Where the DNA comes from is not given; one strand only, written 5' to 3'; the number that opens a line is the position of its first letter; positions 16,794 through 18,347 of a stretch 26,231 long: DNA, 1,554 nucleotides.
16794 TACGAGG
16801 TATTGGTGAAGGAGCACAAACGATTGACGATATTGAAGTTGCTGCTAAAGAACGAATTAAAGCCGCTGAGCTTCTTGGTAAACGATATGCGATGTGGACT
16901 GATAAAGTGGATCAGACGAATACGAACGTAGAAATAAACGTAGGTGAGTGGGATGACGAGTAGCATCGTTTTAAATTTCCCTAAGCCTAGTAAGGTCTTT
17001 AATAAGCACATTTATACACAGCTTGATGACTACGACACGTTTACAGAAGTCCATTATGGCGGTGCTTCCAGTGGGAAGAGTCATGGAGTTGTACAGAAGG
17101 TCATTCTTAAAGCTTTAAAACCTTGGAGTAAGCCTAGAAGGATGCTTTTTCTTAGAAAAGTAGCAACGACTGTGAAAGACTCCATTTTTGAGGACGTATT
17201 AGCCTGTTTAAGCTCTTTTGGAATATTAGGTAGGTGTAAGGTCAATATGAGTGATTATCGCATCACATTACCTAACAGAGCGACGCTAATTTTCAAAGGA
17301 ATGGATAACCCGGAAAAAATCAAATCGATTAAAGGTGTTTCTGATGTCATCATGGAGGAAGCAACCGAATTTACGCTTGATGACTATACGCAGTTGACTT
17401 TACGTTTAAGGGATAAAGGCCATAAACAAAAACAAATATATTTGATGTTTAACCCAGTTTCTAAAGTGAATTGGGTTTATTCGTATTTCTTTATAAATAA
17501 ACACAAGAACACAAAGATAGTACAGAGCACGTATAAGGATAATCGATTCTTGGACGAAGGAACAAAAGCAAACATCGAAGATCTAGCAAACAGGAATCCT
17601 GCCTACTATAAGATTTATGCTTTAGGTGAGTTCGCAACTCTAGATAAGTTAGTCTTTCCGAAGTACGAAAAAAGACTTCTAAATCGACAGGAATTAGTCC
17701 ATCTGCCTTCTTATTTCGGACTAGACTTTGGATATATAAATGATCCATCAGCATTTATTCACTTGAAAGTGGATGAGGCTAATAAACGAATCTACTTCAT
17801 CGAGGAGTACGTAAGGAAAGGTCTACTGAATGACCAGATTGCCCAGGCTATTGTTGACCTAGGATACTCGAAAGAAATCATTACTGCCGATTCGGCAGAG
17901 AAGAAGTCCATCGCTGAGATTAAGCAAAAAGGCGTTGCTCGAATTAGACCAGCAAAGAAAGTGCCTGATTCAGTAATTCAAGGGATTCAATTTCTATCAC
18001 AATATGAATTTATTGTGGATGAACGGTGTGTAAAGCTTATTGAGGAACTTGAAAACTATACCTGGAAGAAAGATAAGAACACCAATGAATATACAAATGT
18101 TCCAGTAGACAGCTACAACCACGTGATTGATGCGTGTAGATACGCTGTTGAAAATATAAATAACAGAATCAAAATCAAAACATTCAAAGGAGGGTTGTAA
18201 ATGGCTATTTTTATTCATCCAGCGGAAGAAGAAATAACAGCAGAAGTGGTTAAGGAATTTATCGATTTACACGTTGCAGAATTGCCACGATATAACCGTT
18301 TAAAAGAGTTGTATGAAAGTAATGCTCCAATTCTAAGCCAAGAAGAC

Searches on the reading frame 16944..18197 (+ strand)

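Call 8: search_protein_families(library=pfam, proteins=[window:16944-18197:+], max_evalue=0.01)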
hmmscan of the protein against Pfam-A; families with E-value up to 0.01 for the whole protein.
window:16944-18197:+ (418 aa): 3 families
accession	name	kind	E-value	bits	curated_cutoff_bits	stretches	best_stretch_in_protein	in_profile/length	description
PF04466.19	Terminase_3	-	3.4e-61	206.8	23.2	1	33-229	3-201/201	Phage terminase large subunit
PF17288.8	Terminase_3C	-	1e-41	143.3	26.7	1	261-403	1-154/155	Terminase RNAseH like domain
PF03237.21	Terminase_6N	-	2.7e-09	37.4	22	1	107-232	71-202/215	Terminase large subunit, T4likevirus-type, N-terminal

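Call 9: search_protein_families(library=phrogs, proteins=[window:16944-18197:+], max_evalue=0.001)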
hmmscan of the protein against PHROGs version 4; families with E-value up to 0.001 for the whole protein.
window:16944-18197:+ (418 aa): 9 families
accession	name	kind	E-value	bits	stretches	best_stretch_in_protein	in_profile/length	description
phrog_3717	-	head and packaging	1.1e-95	321.2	1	16-278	4-274/277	terminase large subunit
phrog_2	-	head and packaging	1.9e-62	213.1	1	15-409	261-596/807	terminase large subunit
phrog_6672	-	head and packaging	8.1e-53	178.9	1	279-414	3-138/145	terminase large subunit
phrog_5653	-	head and packaging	3.1e-45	155.3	1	232-410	5-185/199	terminase large subunit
phrog_10250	-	head and packaging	2.3e-14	54.7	1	218-410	6-220/228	terminase large subunit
phrog_979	-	head and packaging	4.5e-12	46.4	1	38-171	172-304/642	terminase large subunit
phrog_18557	-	head and packaging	5.8e-08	33.8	1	335-414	2-82/88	terminase large subunit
phrog_22023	-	unknown function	8.3e-08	33.6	1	162-234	22-94/153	-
phrog_8711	-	head and packaging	2.7e-06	28.4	1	29-94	22-85/89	terminase large subunit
